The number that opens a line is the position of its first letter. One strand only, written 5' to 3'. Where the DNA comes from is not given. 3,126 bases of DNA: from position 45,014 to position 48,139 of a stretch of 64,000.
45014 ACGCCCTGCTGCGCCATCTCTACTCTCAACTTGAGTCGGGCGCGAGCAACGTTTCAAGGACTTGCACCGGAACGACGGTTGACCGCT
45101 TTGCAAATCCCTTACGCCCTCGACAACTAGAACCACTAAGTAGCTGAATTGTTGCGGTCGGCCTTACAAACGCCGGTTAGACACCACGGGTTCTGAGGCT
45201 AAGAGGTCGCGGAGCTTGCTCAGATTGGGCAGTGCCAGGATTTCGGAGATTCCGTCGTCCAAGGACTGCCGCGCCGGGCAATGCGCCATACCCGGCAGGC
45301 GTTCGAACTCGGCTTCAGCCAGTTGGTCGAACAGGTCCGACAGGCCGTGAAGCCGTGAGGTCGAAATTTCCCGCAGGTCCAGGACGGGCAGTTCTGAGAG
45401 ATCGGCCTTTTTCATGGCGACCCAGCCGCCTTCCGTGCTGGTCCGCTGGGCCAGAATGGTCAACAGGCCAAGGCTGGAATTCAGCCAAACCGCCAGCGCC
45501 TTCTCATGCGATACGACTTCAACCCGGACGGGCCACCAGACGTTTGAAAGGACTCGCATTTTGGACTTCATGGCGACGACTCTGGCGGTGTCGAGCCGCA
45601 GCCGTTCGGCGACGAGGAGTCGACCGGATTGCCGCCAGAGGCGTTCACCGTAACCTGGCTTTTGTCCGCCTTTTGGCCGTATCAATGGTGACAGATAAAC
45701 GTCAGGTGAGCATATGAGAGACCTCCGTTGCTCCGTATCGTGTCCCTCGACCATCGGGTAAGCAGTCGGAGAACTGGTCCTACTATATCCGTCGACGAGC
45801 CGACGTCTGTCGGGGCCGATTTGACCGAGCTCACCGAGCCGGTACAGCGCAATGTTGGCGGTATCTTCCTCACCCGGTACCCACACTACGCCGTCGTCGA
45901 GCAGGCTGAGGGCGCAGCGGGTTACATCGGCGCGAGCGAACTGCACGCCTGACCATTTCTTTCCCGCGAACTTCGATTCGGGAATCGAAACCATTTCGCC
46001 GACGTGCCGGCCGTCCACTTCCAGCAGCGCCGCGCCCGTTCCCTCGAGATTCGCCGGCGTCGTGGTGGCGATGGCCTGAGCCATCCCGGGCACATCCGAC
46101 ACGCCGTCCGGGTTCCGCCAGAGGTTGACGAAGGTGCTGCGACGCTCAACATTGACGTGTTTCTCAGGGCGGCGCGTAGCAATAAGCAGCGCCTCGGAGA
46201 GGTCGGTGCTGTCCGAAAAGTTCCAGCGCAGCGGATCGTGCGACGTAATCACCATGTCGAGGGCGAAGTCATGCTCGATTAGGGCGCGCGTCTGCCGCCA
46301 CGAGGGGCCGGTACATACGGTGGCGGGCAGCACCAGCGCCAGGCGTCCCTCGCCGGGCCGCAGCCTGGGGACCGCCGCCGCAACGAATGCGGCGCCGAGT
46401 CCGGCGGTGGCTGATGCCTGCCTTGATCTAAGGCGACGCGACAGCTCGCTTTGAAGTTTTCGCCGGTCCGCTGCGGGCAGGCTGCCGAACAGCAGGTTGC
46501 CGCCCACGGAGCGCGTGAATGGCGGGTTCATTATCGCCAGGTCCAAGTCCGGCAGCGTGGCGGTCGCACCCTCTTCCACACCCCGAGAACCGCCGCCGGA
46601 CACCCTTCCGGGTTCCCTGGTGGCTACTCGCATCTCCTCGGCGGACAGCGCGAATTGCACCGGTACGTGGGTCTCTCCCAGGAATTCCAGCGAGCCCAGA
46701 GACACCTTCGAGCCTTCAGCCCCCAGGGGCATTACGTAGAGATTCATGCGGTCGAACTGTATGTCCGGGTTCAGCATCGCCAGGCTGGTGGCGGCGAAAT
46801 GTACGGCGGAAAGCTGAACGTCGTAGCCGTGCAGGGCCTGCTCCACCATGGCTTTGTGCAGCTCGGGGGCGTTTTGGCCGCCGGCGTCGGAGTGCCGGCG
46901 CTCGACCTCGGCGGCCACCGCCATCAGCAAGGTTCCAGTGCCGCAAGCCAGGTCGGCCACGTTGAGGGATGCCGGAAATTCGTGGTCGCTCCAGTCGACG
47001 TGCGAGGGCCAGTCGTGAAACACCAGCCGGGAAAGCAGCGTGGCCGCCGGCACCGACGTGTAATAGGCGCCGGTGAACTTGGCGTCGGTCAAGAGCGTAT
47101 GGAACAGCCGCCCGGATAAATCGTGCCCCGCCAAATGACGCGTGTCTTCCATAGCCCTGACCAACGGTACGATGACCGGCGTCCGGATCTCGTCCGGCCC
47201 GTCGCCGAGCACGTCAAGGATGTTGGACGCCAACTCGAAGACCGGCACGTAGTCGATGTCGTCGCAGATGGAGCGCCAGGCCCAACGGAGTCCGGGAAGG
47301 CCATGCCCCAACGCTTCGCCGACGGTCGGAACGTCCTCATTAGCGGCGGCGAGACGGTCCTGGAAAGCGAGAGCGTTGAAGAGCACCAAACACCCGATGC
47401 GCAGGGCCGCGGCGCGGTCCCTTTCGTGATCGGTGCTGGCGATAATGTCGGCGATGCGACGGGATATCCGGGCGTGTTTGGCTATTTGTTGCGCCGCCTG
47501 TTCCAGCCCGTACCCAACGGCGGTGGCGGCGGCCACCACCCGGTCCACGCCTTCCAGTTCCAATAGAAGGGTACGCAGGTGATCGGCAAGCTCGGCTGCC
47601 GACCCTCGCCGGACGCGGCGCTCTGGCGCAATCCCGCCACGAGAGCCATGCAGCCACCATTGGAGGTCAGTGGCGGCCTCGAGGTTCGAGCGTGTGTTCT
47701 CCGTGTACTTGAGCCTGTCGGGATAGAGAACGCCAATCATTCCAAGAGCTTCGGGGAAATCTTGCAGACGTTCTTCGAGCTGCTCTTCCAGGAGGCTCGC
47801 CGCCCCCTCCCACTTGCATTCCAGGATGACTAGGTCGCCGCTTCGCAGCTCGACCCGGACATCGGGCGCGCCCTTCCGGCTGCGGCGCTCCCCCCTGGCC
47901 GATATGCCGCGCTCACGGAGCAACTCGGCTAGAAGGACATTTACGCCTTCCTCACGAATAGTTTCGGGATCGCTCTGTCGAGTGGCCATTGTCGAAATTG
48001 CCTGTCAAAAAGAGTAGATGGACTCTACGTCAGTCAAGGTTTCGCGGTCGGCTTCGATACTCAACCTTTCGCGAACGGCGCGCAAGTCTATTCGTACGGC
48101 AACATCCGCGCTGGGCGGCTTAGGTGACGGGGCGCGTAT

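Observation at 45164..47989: A second solitary nuclease-methyltransferase fusion (type IIG-like) with a long C-terminal region.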

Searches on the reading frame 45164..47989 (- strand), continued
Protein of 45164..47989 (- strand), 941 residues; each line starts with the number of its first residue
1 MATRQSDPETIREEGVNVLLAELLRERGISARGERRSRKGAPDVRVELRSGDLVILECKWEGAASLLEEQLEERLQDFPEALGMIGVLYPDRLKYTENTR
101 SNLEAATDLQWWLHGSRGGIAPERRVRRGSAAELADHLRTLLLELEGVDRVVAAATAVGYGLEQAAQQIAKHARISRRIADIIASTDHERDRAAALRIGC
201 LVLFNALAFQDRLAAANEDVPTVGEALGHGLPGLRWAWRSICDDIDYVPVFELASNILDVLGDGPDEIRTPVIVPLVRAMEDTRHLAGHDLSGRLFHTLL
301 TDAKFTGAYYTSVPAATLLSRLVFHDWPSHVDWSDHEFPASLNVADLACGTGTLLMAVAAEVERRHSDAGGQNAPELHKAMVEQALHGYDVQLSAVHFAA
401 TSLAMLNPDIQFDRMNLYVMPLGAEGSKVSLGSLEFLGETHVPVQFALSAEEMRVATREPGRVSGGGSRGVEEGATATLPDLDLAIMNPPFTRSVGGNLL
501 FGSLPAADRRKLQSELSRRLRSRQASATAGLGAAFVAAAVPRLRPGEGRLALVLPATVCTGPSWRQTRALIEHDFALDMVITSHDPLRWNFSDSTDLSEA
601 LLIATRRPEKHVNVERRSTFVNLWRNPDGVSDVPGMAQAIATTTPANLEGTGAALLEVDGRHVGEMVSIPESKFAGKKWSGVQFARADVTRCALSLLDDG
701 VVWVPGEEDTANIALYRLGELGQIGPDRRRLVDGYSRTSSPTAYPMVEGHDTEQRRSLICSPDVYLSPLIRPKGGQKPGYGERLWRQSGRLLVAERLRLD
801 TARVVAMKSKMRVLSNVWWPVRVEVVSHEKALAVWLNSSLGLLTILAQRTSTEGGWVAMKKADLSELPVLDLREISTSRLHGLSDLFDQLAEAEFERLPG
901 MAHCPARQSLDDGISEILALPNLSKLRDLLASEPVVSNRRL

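Call 81: search_dna_similar(query=window:45164-47989:-, collection=phages, mode=protein, max_rows=10)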
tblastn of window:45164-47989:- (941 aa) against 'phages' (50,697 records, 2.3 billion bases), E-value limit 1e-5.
Records with a match: 11; places in all: 11; records where one place covers at least 80% of the query: 0.
Best place of each record, by identity: <60% 11.
By first word of the organism name: Halorubrum 10; Hardygib1 1.
By host as written in the record: Halorubrum sp. 7; Halorubrum sodomense 2; Halorubrum sp. LN27 1; Haloferax gibbonsii Ma2.38 1.
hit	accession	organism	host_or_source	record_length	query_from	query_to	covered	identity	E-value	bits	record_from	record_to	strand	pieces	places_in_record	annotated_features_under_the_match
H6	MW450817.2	Halorubrum virus VOLN27B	Halorubrum sp. LN27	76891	8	606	64%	23.6%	2e-18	97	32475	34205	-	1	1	SAM-dependent DNA methyltransferase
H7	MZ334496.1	Halorubrum tailed virus 10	Halorubrum sp.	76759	8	606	64%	23.4%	5e-19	99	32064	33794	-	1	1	type IIG restriction modification enzyme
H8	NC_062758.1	Halorubrum tailed virus 10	Halorubrum sp.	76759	8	606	64%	23.4%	5e-19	99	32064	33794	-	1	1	type IIG restriction modification enzyme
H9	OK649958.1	Hardygib1 virus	Haloferax gibbonsii Ma2.38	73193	8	606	64%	23.4%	2e-18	98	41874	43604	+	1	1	DNA methylase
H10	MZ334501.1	Halorubrum sodomense tailed virus 4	Halorubrum sodomense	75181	8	606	64%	23.4%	2e-18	98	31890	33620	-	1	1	type IIG restriction modification enzyme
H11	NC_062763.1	Halorubrum sodomense tailed virus 4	Halorubrum sodomense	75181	8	606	64%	23.4%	2e-18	98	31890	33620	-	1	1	type IIG restriction modification enzyme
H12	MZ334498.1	Halorubrum virus HRTV-20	Halorubrum sp.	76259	8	606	64%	23.4%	2e-18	98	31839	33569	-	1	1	type IIG restriction modification enzyme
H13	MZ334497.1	Halorubrum virus HRTV-18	Halorubrum sp.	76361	8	606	64%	23.4%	2e-18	98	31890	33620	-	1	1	type IIG restriction modification enzyme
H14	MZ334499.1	Halorubrum virus HRTV-22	Halorubrum sp.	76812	8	606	64%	23.4%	2e-18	98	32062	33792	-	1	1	type IIG restriction modification enzyme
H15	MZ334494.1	Halorubrum virus HRTV-19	Halorubrum sp.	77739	8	606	64%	23.4%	2e-18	98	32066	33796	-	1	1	type IIG restriction modification enzyme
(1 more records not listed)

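Call 83: get_annotated_region(hit=H7, flank=4000)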
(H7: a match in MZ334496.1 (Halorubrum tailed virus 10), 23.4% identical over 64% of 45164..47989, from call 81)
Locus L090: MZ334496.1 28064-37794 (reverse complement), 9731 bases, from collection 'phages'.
description: Halorubrum tailed virus 10 isolate HRTV-10/43, complete genome.
organism: Halorubrum tailed virus 10 (NCBI taxid 2877991)
taxonomy: Viruses; Duplodnaviria; Heunggongvirae; Uroviricota; Caudoviricetes; Thumleimavirales; Hafunaviridae; Haloferacalesvirus; Haloferacalesvirus HRTV10
host: Halorubrum sp.; source: solar saltern; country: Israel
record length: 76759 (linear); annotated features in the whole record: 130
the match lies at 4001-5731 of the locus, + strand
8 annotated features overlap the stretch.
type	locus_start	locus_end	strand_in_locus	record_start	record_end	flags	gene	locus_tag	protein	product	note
CDS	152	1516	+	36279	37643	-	-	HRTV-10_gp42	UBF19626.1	RNA-splicing ligase RtcB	-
CDS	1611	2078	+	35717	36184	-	-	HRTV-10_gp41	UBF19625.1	winged HTH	-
CDS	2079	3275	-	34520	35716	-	-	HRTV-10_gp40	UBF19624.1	integrase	-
tRNA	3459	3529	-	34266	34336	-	-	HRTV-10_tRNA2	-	tRNA-Thr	tRNA-Thr (anticodon GGT)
CDS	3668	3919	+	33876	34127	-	-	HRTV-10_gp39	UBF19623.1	hypothetical protein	-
CDS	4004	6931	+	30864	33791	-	-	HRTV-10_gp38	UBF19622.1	type IIG restriction modification enzyme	-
CDS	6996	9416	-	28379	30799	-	-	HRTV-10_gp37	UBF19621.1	class II ribonucleotide reductase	-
CDS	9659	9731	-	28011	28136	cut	-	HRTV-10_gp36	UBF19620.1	hypothetical protein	-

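Call 84: get_annotated_region(hit=H2, flank=6000)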
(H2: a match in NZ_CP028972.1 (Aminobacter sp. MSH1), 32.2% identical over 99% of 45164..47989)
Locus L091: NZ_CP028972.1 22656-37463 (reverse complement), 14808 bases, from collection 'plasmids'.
description: Aminobacter sp. MSH1 plasmid pUSP4, complete sequence
organism: Aminobacter sp. MSH1 (NCBI taxid 374606)
taxonomy: Bacteria; Pseudomonadota; Alphaproteobacteria; Hyphomicrobiales; Phyllobacteriaceae; Aminobacter; Aminobacter sp. MSH1
host: -; source: Soil,Dichlobenil-treated soil sampled from the courtyard of a former plant nursery located above a ...; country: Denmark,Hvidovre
typing (MOB-suite, as given by PLSDB): mobilizable; relaxase MOBP
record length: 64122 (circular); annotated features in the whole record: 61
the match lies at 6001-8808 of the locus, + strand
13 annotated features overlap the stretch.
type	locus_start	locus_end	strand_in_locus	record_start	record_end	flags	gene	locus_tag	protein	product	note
CDS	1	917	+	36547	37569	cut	-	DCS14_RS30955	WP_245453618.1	L-histidine N(alpha)-methyltransferase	-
CDS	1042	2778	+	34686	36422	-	-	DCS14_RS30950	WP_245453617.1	hybrid sensor histidine kinase/response regulator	-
CDS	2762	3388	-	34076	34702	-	-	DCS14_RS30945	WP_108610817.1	response regulator transcription factor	GO:0000160 - phosphorelay signal transduction system [Evidence IEA]; GO:0006355 - regulation of DNA-templated ...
CDS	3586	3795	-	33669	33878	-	-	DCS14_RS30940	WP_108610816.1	hypothetical protein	-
CDS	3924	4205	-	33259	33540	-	-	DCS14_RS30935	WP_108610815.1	hypothetical protein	-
CDS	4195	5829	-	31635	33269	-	-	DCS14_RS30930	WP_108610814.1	DUF5710 domain-containing protein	-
CDS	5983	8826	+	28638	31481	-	-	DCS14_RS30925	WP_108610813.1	N-6 DNA methylase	GO:0006306 - DNA methylation [Evidence IEA]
CDS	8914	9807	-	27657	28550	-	-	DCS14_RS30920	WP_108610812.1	zincin-like metallopeptidase domain-containing protein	-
CDS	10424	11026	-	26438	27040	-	-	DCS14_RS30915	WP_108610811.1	methyltransferase type 11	-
CDS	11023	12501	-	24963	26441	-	-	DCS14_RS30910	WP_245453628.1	DUF3560 domain-containing protein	-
CDS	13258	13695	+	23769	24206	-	-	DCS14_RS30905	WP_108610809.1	hypothetical protein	-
CDS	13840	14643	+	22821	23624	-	-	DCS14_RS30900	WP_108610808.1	lytic transglycosylase domain-containing protein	-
CDS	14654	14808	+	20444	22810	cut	-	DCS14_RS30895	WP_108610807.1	DNA topoisomerase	GO:0006265 - DNA topological change [Evidence IEA]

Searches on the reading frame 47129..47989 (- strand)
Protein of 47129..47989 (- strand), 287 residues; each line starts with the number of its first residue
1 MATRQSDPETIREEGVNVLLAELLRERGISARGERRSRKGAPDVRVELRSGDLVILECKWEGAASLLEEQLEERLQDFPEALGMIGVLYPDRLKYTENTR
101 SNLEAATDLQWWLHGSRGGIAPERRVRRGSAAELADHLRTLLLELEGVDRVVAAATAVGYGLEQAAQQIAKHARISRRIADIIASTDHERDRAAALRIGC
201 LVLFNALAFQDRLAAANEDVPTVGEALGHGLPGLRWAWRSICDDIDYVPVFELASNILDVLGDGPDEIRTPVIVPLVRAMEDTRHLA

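Call 46: search_protein_families(library=pfam, proteins=[window:47129-47989:-], max_evalue=1)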
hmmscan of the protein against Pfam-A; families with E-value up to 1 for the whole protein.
seq(287 aa): 2 families
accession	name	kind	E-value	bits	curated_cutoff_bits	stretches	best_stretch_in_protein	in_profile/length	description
PF06707.17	DUF1194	-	0.16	11.6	27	1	139-184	78-124/206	Protein of unknown function (DUF1194)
PF03852.21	Vsr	-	0.2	12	27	1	12-62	19-69/74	DNA mismatch endonuclease Vsr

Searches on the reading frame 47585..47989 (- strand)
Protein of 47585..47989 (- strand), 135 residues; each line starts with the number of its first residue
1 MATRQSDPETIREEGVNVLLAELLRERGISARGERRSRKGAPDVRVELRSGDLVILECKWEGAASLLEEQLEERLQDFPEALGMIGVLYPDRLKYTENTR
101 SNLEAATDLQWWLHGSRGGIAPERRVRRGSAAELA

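Call 79: search_solved_structures(query=A4, max_evalue=10, show_alignments=4)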
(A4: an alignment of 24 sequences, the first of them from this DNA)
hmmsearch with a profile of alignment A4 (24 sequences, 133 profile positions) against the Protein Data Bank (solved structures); distinct sequences matched with E-value up to 10: 4.
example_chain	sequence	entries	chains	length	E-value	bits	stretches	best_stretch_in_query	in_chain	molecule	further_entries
1y88_A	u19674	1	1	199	0.018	18.1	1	14-62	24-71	Hypothetical protein AF1548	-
7t4k_A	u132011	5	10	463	0.93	12.5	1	55-116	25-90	Serine/threonine-protein kinase PINK1, putative | Serine/threonine-protein kinase Pink1, mitochondrial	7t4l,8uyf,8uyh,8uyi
7t4m_A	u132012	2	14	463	0.93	12.5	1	55-116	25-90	Serine/threonine-protein kinase PINK1, putative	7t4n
7t3x_A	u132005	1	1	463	0.93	12.5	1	55-116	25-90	Serine/threonine-protein kinase PINK1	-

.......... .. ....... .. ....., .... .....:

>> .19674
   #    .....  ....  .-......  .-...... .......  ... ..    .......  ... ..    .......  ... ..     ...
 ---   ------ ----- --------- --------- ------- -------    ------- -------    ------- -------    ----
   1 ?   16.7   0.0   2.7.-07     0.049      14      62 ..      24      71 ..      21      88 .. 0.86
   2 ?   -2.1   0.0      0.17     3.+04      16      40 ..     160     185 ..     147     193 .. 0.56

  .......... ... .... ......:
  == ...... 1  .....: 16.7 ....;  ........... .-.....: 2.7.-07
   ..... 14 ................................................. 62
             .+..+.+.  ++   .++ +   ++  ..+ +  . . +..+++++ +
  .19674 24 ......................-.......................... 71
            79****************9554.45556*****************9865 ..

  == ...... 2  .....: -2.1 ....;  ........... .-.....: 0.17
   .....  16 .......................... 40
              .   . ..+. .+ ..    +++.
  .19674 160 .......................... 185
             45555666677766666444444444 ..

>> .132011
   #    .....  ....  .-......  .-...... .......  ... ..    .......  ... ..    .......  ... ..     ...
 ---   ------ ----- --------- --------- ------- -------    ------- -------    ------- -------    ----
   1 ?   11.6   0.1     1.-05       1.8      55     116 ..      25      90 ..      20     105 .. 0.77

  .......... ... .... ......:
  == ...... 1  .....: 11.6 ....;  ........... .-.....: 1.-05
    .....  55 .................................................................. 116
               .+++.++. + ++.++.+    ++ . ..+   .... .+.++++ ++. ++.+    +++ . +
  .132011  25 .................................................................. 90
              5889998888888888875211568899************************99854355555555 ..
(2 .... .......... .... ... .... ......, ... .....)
